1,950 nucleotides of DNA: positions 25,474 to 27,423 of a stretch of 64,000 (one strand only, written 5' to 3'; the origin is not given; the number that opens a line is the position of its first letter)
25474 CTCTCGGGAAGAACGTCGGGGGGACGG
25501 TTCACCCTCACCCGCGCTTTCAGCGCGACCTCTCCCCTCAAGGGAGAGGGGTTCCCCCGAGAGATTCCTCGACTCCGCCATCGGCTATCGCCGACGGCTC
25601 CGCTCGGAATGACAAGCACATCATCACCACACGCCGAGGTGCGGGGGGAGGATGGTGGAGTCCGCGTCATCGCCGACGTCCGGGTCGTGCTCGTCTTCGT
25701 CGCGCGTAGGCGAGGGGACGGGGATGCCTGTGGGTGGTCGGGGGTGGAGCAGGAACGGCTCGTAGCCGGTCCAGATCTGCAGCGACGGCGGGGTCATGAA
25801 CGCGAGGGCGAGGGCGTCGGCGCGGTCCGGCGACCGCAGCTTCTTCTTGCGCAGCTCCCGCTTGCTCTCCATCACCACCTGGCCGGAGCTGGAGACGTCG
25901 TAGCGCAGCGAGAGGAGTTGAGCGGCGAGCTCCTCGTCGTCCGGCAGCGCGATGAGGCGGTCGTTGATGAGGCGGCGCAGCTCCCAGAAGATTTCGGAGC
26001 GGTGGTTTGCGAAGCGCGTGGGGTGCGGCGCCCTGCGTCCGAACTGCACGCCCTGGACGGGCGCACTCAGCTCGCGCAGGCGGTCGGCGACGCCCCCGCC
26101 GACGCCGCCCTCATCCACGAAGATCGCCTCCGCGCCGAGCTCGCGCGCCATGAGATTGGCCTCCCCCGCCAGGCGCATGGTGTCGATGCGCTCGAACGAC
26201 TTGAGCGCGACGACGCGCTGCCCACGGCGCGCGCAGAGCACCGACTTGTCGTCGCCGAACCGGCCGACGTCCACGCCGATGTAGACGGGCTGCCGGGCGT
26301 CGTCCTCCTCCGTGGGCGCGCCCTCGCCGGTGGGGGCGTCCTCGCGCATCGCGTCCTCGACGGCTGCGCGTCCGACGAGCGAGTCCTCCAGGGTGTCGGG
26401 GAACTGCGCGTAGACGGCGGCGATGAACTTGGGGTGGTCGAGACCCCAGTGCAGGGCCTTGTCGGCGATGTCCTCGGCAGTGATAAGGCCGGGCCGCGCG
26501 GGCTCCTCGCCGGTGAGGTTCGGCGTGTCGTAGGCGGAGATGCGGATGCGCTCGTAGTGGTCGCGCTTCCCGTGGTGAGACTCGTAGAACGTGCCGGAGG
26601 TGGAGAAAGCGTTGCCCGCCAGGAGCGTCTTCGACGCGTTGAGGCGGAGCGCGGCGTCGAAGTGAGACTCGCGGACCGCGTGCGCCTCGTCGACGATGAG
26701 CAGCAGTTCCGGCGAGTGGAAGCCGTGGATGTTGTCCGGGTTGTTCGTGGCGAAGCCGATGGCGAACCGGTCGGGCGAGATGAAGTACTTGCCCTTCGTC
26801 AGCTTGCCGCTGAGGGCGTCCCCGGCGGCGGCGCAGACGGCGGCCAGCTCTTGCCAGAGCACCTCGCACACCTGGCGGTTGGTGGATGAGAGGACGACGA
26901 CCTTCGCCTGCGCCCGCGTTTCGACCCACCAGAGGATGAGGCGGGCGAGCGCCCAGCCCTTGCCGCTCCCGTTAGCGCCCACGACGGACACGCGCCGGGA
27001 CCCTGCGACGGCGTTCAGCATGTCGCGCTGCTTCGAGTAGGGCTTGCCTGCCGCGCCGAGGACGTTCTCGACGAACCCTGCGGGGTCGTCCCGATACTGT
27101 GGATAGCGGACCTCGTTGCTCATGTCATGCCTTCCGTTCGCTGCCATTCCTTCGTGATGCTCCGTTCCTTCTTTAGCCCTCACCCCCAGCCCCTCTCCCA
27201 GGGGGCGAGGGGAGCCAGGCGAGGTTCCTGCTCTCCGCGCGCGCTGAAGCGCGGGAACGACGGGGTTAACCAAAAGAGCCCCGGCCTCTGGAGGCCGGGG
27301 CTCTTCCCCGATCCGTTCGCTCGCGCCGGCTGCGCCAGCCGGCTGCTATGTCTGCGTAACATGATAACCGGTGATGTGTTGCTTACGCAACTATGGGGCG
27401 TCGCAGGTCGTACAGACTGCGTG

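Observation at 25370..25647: A 226-bp repeat element between terL-like and recF is bracketed by a perfect 24-bp duplication that copies the last seven codons and stop of the upstream gene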

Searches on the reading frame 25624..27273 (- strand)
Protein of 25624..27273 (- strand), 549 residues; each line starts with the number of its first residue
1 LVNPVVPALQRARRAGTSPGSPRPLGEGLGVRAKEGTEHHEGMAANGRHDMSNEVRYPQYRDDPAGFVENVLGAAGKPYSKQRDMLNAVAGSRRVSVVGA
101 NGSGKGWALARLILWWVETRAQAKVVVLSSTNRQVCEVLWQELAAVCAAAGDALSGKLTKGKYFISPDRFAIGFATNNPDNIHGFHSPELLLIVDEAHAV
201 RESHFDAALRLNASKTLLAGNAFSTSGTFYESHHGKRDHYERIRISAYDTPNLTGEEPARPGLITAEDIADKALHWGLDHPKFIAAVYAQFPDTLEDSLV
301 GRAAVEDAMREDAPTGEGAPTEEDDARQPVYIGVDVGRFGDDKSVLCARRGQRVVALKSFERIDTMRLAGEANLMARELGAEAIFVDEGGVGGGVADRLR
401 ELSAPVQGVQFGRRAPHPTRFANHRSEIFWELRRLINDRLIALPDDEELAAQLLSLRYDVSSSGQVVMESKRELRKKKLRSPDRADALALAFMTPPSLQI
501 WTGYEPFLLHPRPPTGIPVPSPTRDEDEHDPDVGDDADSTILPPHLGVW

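Call 4: search_protein_families(library=pfam, proteins=[window:25624-27273:-])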
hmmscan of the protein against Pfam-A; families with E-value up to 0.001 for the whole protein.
window:25624-27273:- (549 aa): 4 families
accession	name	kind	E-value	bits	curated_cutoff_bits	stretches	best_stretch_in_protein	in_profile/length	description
PF13604.12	AAA_30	-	4.7e-05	23.7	27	1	80-211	4-111/191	AAA domain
PF03237.21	Terminase_6N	-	0.00015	22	22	1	98-216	3-125/215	Terminase large subunit, T4likevirus-type, N-terminal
PF00270.35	DEAD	-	0.00032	20.9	26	0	81-215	3-144/167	DEAD/DEAH box helicase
PF04851.21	ResIII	-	0.00073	19.9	22.5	0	78-218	4-156/164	Type III restriction enzyme, res subunit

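Call 14: find_homologous_proteins(query=window:25624-27273:-)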
Query window:25624-27273:- (549 aa): 687 proteins with E <= 0.001 among 8000 candidates; the best 120 are listed.
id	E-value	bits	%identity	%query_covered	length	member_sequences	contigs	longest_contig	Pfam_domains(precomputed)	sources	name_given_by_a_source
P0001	0.0e+0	1016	89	91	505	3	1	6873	-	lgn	-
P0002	1.1e-292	990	89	91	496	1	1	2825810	-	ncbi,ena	-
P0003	1.6e-291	986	88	91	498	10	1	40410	PF13604.13,PF03237.22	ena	-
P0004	5.9e-288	974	85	91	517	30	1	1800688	PF13604.13,PF03237.22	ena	-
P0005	6.9e-284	961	85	91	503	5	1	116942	-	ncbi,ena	-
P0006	1.3e-281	953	90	85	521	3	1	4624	-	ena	-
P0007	1.5e-281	953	88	87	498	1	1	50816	PF03237.22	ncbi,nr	ncbi:MAG: hypothetical protein F4X54_09685, partial [Chloroflexi bacterium]|nr:hypothetical protein 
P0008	2.3e-280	949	84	91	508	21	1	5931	PF13604.13,PF03237.22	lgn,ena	-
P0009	8.0e-277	937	81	91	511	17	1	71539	PF03237.22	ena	-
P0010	8.8e-276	934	82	91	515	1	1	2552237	PF03237.22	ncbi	-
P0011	2.4e-273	926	87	85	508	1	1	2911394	PF03237.22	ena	-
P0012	3.8e-273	925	88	85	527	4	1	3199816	PF13604.13,PF03237.22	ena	-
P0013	1.4e-269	914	80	91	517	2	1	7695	-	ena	-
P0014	1.0e-268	911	84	89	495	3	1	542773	PF03237.22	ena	-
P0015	3.2e-264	896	81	91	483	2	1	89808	PF03237.22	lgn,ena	-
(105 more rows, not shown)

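Call 16: find_encoding_contigs(protein=P0003, flank=3000, max_places=2)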
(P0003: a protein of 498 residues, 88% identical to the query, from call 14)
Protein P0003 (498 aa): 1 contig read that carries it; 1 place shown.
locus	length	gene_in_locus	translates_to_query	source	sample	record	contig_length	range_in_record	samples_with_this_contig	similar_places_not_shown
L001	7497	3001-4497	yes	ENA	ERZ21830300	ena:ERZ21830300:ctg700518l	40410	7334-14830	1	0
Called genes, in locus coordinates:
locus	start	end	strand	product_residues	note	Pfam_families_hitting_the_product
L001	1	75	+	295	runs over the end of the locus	PF07934:OGG_N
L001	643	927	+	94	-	-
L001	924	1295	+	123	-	-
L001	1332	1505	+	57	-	-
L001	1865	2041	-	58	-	-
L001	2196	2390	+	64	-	-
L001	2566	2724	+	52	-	-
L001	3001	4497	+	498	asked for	PF13604:AAA_30 (weak), PF03237:Terminase_6N (faint)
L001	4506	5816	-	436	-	PF00355:Rieske, PF19301:LigXa_C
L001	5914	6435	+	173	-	-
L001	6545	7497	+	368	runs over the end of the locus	PF04909:Amidohydro_2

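Call 17: find_encoding_contigs(protein=P0001, flank=3000, max_places=2)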
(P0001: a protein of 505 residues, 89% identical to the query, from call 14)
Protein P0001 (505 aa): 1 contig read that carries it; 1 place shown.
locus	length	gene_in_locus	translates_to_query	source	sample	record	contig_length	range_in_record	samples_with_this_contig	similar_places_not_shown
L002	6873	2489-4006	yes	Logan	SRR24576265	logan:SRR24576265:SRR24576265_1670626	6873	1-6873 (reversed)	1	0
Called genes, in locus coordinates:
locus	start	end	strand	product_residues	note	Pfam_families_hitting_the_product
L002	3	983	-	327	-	?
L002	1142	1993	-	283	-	-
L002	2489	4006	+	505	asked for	-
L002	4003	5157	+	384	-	PF02463:SMC_N, PF13175:AAA_15, PF13476:AAA_23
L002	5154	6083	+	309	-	PF00005:ABC_tran, PF13304:AAA_21 (weak)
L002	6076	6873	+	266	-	?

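Call 18: find_encoding_contigs(protein=P0004, flank=3000, max_places=2)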
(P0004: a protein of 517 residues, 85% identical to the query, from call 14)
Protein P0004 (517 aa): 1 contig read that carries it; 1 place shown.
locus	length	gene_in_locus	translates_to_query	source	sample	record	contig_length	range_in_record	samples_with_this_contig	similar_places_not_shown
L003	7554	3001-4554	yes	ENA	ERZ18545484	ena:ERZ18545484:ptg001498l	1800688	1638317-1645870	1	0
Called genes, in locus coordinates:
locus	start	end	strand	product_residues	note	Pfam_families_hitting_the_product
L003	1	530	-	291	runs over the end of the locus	PF01048:PNP_UDP_1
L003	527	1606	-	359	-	PF01008:IF-2B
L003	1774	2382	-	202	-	-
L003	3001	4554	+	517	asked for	PF13604:AAA_30 (faint), PF03237:Terminase_6N (weak)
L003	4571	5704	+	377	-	PF02463:SMC_N, PF13175:AAA_15, PF13476:AAA_23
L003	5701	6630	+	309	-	PF00005:ABC_tran, PF13304:AAA_21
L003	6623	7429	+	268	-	PF12679:ABC2_membrane_2 (weak), PF12730:ABC2_membrane_4 (weak)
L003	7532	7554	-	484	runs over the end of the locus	PF01425:Amidase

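Call 28: find_encoding_contigs(protein=P0004, flank=10000, max_places=1)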
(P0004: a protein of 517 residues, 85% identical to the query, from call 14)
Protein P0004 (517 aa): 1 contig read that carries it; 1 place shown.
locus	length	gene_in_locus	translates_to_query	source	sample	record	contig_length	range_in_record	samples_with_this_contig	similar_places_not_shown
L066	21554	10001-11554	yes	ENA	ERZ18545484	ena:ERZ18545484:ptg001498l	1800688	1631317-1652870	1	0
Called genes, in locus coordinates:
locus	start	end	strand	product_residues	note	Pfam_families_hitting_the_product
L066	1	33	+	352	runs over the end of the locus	PF01193:RNA_pol_L, PF01000:RNA_pol_A_bac, PF03118:RNA_pol_A_CTD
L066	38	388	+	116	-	PF01196:Ribosomal_L17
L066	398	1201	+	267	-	PF01416:PseudoU_synth_1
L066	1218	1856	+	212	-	PF00572:Ribosomal_L13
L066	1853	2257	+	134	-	PF00380:Ribosomal_S9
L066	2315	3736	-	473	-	PF02878:PGM_PMM_I, PF02879:PGM_PMM_II, PF02880:PGM_PMM_III, PF00408:PGM_PMM_IV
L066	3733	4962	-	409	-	PF00438:S-AdoMet_synt_N, PF02772:S-AdoMet_synt_M, PF02773:S-AdoMet_synt_C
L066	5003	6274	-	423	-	PF05221:AdoHcyase, PF02826:2-Hacid_dh_C, PF00670:AdoHcyase_NAD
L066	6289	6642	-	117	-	PF00581:Rhodanese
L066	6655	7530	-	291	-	PF01048:PNP_UDP_1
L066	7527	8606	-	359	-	PF01008:IF-2B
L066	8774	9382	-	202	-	-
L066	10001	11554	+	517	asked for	PF13604:AAA_30 (faint), PF03237:Terminase_6N (weak)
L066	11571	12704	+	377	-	PF02463:SMC_N, PF13175:AAA_15, PF13476:AAA_23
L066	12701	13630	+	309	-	PF00005:ABC_tran, PF13304:AAA_21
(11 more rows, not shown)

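Call 29: find_encoding_contigs(protein=P0002, flank=10000, max_places=1)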
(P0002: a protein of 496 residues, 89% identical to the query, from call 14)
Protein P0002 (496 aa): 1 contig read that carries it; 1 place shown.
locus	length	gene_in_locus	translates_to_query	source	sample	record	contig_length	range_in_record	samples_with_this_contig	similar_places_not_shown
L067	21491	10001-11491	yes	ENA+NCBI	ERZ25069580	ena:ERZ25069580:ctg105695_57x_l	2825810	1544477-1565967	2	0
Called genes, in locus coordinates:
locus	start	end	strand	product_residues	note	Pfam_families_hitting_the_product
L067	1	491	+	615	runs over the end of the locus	PF00364:Biotin_lipoyl, PF02817:E3_binding, PF00198:2-oxoacid_dh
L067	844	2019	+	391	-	PF01808:AICARFT_IMPCHas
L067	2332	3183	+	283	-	PF23023:Anti-Pycsar_Apyc1, PF00753:Lactamase_B, PF12706:Lactamase_B_2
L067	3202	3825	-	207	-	PF01936:NYN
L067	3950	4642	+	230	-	PF21948:LplA-B_cat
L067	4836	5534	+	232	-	PF24481:CT398_CC, PF02591:Zn_ribbon_9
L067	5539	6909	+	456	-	PF07508:Recombinase, PF13408:Zn_ribbon_recom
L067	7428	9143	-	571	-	-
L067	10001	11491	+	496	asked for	-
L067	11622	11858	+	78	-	-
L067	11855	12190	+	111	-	PF05534:HicB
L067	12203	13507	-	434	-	PF00355:Rieske, PF19301:LigXa_C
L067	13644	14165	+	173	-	-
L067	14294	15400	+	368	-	PF04909:Amidohydro_2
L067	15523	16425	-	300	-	PF00528:BPD_transp_1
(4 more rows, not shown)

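Call 30: find_encoding_contigs(protein=P0010, flank=10000, max_places=1)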
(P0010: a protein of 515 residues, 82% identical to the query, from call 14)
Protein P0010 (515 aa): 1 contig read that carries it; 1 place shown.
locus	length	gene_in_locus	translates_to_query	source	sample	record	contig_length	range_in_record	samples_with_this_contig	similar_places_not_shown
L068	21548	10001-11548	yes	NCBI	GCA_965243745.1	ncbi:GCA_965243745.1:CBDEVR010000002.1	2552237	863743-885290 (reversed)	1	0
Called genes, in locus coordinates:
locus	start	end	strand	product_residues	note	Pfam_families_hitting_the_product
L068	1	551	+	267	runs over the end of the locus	PF01416:PseudoU_synth_1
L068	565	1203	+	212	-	PF00572:Ribosomal_L13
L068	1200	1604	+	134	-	PF00380:Ribosomal_S9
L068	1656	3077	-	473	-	PF02878:PGM_PMM_I, PF02879:PGM_PMM_II, PF02880:PGM_PMM_III, PF00408:PGM_PMM_IV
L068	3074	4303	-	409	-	PF00438:S-AdoMet_synt_N, PF02772:S-AdoMet_synt_M, PF02773:S-AdoMet_synt_C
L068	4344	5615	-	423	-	PF05221:AdoHcyase, PF02826:2-Hacid_dh_C, PF00670:AdoHcyase_NAD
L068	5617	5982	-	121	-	PF00581:Rhodanese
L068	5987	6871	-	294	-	PF01048:PNP_UDP_1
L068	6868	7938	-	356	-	PF01008:IF-2B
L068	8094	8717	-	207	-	-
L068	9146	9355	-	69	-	PF07927:HicA_toxin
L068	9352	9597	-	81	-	-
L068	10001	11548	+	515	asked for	PF03237:Terminase_6N (faint)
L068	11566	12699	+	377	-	PF02463:SMC_N, PF13175:AAA_15, PF13476:AAA_23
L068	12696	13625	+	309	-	PF00005:ABC_tran, PF13304:AAA_21 (weak)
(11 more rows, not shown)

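Call 72: search_protein_families(library=ncbifam, proteins=[window:25624-27123:-], max_evalue=0.01)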
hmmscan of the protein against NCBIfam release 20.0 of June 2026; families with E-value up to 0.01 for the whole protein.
window:25624-27123:- (499 aa): 0 families

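Call 73: search_protein_families(library=phrogs, proteins=[window:25624-27123:-], max_evalue=0.01)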
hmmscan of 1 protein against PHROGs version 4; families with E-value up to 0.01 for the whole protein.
window:25624-27123:- (499 aa): 6 families
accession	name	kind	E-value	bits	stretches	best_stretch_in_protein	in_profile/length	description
phrog_2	-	head and packaging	7.2e-37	128.5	1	11-446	251-593/807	terminase large subunit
phrog_5902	-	unknown function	5.4e-21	76.3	1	9-321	17-327/359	-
phrog_9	-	head and packaging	3.4e-05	23.9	1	72-314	255-519/812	terminase large subunit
phrog_5909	-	head and packaging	0.00021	21.6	1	276-422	104-248/285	terminase large subunit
phrog_5713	-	head and packaging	0.0032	18.4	0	325-422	16-105/143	terminase large subunit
phrog_979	-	head and packaging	0.0073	16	0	26-96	152-221/642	terminase large subunit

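Call 107: find_related_loci(query=window:25624-27123:-, collection=viral_contigs, flank=6000)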
Query window:25624-27123:- (499 aa) in viral_contigs; peptide patterns used: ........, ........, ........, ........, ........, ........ (x = any residue, [..] = any of these).
2 stretches matched a pattern, but none encodes a relative of the query by tblastn (E <= 1e-3).
